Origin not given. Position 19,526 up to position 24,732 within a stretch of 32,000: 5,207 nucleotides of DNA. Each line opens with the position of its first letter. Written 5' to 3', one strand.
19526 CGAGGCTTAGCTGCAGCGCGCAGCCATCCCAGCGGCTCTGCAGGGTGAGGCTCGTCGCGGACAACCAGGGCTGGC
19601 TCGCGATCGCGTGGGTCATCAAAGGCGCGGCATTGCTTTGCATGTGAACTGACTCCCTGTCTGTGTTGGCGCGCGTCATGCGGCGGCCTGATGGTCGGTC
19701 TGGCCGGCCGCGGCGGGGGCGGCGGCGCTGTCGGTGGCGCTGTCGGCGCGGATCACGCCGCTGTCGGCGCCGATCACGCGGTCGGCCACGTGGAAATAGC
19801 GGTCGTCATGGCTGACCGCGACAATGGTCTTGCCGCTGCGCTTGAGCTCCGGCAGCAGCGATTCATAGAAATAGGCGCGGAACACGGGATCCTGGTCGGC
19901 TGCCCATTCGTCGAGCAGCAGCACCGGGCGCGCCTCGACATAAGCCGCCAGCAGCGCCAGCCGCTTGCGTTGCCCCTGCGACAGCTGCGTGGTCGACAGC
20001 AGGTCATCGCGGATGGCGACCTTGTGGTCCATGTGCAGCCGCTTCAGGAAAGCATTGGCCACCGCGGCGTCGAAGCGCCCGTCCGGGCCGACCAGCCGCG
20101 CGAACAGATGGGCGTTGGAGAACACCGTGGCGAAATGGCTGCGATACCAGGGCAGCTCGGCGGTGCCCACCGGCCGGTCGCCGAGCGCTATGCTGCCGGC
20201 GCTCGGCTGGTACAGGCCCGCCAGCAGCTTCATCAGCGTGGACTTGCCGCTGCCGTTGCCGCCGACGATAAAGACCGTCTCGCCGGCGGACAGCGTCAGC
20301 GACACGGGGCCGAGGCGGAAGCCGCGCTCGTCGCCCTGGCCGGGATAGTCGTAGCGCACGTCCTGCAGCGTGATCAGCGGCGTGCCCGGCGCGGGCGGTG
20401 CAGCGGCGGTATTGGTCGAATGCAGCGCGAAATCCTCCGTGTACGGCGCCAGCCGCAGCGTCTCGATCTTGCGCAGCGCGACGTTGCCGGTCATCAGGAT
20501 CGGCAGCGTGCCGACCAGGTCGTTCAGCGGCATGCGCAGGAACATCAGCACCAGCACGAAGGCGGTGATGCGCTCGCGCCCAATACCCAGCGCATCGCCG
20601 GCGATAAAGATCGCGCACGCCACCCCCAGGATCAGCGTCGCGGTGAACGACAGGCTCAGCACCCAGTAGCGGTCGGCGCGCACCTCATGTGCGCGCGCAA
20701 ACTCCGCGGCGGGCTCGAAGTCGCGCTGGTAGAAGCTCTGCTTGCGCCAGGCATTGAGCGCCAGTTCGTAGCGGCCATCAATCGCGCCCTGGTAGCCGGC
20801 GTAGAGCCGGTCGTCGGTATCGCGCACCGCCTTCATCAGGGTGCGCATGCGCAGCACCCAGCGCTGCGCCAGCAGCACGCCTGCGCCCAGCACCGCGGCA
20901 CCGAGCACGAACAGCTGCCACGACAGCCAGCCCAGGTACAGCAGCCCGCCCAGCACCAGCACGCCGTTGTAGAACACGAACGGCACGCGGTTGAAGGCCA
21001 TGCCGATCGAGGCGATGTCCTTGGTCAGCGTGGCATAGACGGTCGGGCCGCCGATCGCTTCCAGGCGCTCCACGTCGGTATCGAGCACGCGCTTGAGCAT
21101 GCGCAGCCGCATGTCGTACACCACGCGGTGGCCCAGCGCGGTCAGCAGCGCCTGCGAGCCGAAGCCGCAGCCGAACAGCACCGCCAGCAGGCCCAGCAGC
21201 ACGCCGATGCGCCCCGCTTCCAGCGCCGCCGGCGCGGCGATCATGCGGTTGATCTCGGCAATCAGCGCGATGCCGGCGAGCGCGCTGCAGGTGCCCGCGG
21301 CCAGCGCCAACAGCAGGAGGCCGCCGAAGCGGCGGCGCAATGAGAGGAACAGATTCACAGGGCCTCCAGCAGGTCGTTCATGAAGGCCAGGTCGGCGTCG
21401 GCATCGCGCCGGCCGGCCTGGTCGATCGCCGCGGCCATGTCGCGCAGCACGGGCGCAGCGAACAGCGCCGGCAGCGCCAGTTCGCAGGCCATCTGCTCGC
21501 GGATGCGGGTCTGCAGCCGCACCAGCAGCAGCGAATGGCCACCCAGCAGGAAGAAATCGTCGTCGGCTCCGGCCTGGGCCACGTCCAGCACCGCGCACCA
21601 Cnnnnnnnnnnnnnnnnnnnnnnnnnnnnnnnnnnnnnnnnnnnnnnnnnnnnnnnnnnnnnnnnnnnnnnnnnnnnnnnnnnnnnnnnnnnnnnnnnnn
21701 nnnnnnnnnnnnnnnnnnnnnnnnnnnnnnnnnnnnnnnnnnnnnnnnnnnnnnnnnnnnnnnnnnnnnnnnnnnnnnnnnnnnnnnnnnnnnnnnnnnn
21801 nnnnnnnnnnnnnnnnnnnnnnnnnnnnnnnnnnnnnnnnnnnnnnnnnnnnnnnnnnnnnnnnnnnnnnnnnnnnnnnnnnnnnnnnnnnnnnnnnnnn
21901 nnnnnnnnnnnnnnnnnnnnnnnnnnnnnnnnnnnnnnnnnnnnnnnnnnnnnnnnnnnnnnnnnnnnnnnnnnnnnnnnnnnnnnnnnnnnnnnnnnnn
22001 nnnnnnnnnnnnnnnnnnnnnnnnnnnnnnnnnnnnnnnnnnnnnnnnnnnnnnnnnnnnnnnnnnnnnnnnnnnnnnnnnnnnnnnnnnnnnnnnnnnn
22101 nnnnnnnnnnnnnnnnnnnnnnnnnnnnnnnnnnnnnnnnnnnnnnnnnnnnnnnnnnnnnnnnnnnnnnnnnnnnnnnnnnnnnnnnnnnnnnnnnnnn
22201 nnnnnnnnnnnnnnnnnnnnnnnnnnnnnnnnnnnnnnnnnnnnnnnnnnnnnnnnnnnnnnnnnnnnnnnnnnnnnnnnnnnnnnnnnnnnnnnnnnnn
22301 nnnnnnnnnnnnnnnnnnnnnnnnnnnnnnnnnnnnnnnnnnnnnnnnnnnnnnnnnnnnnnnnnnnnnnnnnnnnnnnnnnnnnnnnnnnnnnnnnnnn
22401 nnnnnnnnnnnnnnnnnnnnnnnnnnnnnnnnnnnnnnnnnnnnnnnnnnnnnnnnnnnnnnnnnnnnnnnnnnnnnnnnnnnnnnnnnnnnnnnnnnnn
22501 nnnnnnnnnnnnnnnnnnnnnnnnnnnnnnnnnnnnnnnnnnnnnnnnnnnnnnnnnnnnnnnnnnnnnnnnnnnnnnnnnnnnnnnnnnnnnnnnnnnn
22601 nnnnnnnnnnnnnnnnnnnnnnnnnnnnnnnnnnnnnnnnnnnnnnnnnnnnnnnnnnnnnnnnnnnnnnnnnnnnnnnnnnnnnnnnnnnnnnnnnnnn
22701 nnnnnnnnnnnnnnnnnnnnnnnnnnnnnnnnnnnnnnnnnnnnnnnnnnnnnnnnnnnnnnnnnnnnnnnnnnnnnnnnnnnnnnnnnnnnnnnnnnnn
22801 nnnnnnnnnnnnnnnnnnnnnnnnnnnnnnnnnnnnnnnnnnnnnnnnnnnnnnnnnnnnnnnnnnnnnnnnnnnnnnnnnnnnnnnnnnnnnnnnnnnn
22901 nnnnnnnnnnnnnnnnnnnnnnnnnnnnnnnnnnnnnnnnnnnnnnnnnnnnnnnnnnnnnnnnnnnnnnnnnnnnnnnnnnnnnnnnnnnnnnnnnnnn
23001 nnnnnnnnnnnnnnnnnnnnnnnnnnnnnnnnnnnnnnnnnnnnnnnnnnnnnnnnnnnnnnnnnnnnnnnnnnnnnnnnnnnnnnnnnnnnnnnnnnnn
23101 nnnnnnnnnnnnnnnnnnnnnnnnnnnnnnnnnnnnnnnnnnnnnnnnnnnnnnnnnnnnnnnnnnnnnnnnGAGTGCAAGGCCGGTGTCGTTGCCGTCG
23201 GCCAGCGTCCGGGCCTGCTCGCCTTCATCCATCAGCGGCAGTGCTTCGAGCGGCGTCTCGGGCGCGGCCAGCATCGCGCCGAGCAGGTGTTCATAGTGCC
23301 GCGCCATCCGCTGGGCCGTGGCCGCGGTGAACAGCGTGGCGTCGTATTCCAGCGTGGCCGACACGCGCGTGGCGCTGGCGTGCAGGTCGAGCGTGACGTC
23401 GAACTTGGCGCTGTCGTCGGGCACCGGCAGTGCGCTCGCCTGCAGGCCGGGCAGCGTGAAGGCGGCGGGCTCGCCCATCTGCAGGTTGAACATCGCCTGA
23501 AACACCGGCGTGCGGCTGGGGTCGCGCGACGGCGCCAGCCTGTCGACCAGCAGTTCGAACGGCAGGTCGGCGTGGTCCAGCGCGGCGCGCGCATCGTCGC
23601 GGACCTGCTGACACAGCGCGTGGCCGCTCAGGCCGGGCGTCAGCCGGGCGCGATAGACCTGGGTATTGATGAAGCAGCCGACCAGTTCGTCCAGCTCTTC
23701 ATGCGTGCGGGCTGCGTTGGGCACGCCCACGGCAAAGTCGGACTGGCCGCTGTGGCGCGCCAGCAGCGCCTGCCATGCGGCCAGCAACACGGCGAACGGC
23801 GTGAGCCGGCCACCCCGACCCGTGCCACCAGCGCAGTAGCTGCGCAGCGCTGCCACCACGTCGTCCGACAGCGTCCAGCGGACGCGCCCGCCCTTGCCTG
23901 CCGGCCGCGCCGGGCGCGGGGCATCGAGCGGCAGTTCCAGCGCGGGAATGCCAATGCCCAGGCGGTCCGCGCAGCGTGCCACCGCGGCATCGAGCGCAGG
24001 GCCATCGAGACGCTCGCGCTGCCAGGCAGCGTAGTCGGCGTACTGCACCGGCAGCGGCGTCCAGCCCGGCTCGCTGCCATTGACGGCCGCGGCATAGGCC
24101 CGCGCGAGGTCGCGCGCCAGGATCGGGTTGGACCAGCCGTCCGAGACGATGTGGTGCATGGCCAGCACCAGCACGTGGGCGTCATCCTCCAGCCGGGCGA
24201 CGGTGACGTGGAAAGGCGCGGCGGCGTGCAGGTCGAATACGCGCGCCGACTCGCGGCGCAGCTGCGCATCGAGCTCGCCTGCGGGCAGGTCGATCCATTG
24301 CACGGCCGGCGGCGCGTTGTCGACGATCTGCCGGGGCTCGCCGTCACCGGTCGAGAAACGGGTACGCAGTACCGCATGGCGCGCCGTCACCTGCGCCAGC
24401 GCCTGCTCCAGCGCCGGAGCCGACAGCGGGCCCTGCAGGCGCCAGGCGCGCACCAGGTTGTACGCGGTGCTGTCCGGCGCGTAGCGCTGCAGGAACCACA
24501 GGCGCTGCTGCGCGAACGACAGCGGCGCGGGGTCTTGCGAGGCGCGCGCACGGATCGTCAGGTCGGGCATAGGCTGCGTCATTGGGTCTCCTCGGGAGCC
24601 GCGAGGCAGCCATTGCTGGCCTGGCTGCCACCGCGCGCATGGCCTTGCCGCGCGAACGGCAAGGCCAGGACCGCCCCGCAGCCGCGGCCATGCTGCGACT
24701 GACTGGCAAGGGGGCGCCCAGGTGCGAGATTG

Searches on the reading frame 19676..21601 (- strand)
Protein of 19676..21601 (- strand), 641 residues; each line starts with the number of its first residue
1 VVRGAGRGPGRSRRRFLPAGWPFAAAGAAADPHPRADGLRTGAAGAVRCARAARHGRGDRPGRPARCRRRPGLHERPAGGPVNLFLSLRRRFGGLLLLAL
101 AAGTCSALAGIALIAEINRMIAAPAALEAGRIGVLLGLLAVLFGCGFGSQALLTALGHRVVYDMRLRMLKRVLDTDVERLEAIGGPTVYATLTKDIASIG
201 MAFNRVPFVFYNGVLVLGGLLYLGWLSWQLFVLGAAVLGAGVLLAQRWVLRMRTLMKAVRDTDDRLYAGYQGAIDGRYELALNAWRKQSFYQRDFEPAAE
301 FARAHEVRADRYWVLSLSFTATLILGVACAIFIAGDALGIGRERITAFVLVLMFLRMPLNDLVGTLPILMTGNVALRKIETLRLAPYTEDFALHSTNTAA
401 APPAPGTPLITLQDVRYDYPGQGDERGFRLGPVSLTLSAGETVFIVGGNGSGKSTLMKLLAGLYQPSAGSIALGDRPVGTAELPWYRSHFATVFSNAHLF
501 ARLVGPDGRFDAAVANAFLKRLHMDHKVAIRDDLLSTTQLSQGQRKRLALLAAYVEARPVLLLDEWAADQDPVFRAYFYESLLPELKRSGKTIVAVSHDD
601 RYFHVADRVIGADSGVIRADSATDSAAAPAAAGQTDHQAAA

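Call 3: search_protein_families(library=pfam, proteins=[window:19676-21601:-], max_evalue=0.001)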
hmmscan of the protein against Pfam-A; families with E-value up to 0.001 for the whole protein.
window:19676-21601:- (641 aa): 5 families
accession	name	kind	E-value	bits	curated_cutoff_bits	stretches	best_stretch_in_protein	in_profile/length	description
PF00005.33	ABC_tran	-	9.1e-29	101.2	25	1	431-567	2-136/137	ABC transporter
PF00664.28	ABC_membrane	-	4.2e-10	40.2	28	1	130-335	42-246/274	ABC transporter transmembrane region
PF13304.12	AAA_21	-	8.3e-09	36.4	27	1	444-492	3-51/304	AAA domain, putative AbiEii toxin, Type IV TA system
PF02463.25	SMC_N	-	8.7e-06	25.7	40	0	530-612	127-211/220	RecF/RecN/SMC N terminal domain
PF13191.12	AAA_16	-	0.00013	23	32.6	1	440-570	24-147/167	AAA ATPase domain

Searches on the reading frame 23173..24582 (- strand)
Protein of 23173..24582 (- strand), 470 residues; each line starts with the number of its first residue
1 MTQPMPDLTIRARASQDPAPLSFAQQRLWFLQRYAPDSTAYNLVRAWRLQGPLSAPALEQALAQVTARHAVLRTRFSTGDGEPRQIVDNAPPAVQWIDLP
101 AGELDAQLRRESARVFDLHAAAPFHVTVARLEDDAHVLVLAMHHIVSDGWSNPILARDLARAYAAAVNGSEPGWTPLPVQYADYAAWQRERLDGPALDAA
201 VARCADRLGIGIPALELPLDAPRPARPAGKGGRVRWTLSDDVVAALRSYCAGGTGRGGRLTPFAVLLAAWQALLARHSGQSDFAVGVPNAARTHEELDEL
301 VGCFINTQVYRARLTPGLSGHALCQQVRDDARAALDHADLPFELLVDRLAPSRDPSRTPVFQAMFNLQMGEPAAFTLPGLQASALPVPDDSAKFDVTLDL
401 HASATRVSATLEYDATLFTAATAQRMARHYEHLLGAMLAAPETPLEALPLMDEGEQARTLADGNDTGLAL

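Call 50: search_solved_structures(query=window:23173-24582:-, max_evalue=0.00001)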
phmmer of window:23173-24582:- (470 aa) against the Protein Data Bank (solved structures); distinct sequences matched with E-value up to 0.00001: 46.
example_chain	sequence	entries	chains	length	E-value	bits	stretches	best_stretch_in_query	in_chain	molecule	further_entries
6oyf_A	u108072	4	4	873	2.3e-78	267.3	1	19-467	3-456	Txo1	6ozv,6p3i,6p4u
6p1j_A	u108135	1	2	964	2e-74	254.4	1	16-467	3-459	Txo2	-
5u89_A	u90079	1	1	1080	4.8e-66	226.7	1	10-461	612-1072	Amino acid adenylation domain protein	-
2jgp_A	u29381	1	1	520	1e-57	199.3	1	16-444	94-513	TYROCIDINE SYNTHETASE 3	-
8z0q_C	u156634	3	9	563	2.6e-52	181.5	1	17-446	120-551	Special condensation domain in NRPS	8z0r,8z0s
8xjz_C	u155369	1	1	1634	2e-48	168.6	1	18-443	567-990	Peptide synthetase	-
7kvw_A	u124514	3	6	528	2e-47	165.3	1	11-446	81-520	PCP-C didomain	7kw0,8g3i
8fx6_A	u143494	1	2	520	5e-47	164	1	11-441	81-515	PCP-C didomain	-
7kw2_A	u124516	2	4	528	1.7e-46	162.3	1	12-446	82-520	PCP-C didomain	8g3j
8fx7_A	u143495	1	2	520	4.2e-46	161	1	12-441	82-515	PCP-C didomain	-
8qnf_A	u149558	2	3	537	1.1e-45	159.7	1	20-453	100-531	Condensation domain TomBC from the Tomaymycin non-ribosomal peptide synthetase | Tomaymycin non-ribosomal peptide synthetase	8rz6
6m7l_B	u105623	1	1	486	4.9e-38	134.4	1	16-448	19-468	Putative non-ribosomal peptide synthetase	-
4tx2_B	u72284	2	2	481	1.2e-36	129.8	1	15-457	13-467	Non-ribosomal peptide synthetase | Peptide synthetase, module 7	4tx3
7x0e_A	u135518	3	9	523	8.5e-36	127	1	15-431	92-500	AMB antimetabolite synthase AmbB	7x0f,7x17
9x29_A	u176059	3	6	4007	1.2e-35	126.5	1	19-445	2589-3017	PKS-NRPS hybrid synthetase psoA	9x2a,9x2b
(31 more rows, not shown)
